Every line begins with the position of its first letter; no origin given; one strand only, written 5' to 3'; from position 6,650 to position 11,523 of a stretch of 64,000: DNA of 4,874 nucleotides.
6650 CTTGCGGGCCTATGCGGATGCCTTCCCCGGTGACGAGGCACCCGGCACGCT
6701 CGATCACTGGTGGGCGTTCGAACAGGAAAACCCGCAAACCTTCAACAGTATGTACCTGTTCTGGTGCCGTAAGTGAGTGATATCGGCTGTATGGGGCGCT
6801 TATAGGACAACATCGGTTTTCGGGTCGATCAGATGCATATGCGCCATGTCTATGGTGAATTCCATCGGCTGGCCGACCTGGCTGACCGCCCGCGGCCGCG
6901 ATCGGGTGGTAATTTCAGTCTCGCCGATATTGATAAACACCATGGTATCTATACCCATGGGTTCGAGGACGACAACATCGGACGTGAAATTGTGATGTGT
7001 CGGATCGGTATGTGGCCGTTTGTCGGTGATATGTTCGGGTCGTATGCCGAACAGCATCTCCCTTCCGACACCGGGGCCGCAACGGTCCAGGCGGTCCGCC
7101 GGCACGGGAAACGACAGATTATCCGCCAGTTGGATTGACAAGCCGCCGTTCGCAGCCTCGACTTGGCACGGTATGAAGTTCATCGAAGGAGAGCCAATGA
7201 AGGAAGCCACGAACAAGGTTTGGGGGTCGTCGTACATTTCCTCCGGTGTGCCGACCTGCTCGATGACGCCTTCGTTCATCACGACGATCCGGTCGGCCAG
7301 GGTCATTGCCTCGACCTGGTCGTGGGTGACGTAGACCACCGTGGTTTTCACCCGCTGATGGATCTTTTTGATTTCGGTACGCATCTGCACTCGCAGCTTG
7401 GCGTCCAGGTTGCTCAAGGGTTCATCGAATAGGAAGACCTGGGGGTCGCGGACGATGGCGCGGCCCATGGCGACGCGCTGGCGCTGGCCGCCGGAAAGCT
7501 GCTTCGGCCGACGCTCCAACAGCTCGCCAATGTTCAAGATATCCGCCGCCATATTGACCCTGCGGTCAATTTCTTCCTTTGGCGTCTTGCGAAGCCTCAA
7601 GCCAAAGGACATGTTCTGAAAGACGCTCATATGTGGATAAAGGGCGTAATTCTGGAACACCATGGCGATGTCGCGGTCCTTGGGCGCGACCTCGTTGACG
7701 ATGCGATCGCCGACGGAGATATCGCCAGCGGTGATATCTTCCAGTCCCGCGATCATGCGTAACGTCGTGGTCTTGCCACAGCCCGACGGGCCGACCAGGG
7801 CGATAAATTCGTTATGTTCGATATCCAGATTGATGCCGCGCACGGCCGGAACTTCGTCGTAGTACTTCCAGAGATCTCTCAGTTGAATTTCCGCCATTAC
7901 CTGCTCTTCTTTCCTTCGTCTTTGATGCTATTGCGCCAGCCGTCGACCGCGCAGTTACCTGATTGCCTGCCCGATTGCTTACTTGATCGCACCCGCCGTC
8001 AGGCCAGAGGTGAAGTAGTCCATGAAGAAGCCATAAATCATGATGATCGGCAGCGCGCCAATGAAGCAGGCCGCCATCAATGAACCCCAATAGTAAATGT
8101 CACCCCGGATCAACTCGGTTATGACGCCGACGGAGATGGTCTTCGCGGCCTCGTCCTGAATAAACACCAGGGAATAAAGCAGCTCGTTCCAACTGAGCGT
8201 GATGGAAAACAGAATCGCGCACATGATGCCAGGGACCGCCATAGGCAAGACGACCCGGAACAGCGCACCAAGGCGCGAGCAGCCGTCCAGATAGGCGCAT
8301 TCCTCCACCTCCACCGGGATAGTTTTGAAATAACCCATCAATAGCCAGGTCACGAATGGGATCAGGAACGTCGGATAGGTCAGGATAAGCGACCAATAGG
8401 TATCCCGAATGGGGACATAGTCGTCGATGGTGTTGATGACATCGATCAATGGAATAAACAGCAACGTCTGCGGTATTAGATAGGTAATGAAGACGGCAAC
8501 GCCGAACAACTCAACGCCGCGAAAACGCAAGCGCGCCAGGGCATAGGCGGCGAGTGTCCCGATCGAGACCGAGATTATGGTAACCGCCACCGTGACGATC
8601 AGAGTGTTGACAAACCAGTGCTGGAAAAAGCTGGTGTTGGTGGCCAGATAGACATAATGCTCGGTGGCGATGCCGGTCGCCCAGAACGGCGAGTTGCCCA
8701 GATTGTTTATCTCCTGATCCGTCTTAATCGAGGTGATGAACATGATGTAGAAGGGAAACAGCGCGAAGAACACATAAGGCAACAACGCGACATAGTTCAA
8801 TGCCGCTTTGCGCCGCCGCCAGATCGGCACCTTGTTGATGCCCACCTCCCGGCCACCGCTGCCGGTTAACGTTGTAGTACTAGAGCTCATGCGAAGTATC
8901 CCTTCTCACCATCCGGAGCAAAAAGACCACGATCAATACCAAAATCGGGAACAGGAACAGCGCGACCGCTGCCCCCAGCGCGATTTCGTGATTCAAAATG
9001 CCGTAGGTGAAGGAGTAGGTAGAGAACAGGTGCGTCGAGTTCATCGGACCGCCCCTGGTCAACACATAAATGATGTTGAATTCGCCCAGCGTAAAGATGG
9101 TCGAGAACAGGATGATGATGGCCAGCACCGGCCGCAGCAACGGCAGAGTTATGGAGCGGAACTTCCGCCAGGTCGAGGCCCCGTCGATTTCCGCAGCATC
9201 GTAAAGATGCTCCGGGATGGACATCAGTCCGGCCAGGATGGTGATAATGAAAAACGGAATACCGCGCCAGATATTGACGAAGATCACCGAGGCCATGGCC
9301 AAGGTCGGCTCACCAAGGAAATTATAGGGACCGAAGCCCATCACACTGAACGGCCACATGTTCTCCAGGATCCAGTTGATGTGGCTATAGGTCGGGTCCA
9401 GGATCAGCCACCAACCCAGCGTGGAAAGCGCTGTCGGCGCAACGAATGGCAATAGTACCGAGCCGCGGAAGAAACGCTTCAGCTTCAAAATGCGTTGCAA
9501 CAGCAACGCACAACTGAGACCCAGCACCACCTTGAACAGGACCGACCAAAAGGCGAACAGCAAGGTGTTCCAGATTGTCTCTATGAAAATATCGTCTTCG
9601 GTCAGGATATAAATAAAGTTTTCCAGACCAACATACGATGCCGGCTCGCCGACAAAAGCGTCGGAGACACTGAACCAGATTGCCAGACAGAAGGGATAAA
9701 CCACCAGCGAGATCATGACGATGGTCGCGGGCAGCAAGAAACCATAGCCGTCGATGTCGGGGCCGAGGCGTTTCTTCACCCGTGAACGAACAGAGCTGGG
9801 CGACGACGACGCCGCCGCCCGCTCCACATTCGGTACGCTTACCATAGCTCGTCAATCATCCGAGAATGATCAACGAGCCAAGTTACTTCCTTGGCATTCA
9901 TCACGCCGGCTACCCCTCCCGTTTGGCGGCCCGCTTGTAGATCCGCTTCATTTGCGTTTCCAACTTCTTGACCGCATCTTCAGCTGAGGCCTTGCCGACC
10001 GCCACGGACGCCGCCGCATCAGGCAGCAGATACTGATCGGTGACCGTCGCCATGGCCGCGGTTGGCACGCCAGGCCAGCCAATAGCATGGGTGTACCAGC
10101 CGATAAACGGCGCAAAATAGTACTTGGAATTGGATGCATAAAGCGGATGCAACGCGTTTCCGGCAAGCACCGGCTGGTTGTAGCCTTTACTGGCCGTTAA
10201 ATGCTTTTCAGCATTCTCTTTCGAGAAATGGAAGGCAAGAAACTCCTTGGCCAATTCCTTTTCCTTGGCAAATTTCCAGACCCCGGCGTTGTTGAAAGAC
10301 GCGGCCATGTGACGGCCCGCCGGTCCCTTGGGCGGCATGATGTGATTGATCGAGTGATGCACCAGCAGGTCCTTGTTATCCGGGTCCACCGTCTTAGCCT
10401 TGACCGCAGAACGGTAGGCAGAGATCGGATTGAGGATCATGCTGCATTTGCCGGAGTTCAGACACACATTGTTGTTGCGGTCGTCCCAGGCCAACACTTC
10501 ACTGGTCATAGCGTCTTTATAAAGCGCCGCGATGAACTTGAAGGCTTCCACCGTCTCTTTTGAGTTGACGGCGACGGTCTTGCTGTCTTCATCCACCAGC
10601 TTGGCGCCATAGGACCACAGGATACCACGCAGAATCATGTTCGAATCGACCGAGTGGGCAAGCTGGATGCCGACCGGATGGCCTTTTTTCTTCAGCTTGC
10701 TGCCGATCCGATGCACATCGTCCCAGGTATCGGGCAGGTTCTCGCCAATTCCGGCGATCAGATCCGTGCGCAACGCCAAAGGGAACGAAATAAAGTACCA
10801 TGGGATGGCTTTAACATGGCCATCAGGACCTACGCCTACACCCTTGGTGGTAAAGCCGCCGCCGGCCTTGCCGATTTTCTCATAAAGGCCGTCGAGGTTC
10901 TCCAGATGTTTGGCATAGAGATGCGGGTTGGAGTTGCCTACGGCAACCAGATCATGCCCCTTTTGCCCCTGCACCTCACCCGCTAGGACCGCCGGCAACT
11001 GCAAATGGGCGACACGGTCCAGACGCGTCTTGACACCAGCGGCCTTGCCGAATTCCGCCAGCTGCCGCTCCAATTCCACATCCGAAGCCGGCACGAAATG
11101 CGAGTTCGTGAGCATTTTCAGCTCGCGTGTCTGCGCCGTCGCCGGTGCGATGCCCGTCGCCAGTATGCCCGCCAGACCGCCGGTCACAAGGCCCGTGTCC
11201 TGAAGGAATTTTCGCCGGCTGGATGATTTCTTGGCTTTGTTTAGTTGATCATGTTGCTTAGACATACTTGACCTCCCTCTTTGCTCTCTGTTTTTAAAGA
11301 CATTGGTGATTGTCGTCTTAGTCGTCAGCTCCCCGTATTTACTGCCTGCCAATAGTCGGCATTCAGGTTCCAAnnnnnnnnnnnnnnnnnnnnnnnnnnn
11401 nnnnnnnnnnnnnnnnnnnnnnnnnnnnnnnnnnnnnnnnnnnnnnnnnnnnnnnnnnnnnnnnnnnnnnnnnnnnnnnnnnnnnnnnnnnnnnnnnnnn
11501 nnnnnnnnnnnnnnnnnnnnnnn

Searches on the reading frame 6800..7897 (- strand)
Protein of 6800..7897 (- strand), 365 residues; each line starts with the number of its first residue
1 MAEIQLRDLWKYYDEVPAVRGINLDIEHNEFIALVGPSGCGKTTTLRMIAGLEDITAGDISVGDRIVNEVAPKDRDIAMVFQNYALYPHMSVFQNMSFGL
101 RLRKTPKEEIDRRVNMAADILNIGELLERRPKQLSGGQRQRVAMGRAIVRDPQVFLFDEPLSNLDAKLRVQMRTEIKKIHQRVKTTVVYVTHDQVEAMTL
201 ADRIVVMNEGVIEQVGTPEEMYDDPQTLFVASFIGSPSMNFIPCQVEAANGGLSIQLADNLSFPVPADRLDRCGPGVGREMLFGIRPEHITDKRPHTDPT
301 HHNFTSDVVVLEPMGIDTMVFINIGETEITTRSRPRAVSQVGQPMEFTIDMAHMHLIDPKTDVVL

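Call 58: search_protein_families(library=pfam, proteins=[window:6800-7897:-], max_evalue=0.0001)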
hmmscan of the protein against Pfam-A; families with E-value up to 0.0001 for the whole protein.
window:6800-7897:- (365 aa): 5 families
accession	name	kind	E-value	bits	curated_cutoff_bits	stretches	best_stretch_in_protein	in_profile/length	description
PF00005.33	ABC_tran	-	9.3e-32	110.9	25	1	20-161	2-136/137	ABC transporter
PF17912.7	OB_MalK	-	4e-13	50.5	27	1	235-290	1-53/53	MalK OB fold domain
PF02463.25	SMC_N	-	8.7e-06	25.8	40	1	28-210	23-217/220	RecF/RecN/SMC N terminal domain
PF13304.12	AAA_21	-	9e-06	26.4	27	0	31-73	1-55/304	AAA domain, putative AbiEii toxin, Type IV TA system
PF03459.23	TOBE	-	3e-05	24.6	22.3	0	303-356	6-64/64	TOBE domain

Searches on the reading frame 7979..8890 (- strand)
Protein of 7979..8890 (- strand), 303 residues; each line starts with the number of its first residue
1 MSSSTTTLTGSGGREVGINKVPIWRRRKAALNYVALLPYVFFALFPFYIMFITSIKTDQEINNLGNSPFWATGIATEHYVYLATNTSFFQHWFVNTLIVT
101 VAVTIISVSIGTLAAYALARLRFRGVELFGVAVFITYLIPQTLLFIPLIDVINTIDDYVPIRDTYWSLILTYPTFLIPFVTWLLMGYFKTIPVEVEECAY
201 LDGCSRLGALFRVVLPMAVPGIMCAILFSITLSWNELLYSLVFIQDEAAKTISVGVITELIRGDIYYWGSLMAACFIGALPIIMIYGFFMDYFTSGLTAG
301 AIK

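Call 58: search_protein_families(library=pfam, proteins=[window:7979-8890:-], max_evalue=0.0001)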
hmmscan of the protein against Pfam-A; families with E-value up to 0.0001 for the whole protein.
window:7979-8890:- (303 aa): 1 family
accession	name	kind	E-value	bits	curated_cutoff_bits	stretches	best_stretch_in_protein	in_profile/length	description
PF00528.27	BPD_transp_1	-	7.3e-15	55.6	26.4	1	109-295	3-180/184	Binding-protein-dependent transport system inner membrane component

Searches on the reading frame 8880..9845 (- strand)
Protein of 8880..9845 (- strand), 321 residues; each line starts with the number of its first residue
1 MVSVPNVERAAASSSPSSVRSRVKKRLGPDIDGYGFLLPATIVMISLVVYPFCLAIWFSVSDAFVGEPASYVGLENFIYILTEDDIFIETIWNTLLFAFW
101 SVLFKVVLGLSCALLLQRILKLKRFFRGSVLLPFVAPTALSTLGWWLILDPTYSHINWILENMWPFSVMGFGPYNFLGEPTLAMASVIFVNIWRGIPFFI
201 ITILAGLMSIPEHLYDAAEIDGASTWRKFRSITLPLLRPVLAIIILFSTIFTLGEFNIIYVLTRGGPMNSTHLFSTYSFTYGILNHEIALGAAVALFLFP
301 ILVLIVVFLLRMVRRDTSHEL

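Call 58: search_protein_families(library=pfam, proteins=[window:8880-9845:-], max_evalue=0.0001)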
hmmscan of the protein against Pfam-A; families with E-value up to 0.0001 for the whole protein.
window:8880-9845:- (321 aa): 1 family
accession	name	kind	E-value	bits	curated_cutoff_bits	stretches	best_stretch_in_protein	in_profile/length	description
PF00528.27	BPD_transp_1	-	1.2e-15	58.2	26.4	1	106-311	2-176/184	Binding-protein-dependent transport system inner membrane component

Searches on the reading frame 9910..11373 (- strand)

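Call 58: search_protein_families(library=pfam, proteins=[window:9910-11373:-], max_evalue=0.0001)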
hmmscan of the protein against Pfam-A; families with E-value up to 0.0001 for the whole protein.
window:9910-11373:- (487 aa): 1 family
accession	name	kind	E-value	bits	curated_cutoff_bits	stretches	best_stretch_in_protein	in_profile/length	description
PF01547.30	SBP_bac_1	-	2.1e-18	67.8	26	1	106-388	15-306/307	Bacterial extracellular solute-binding protein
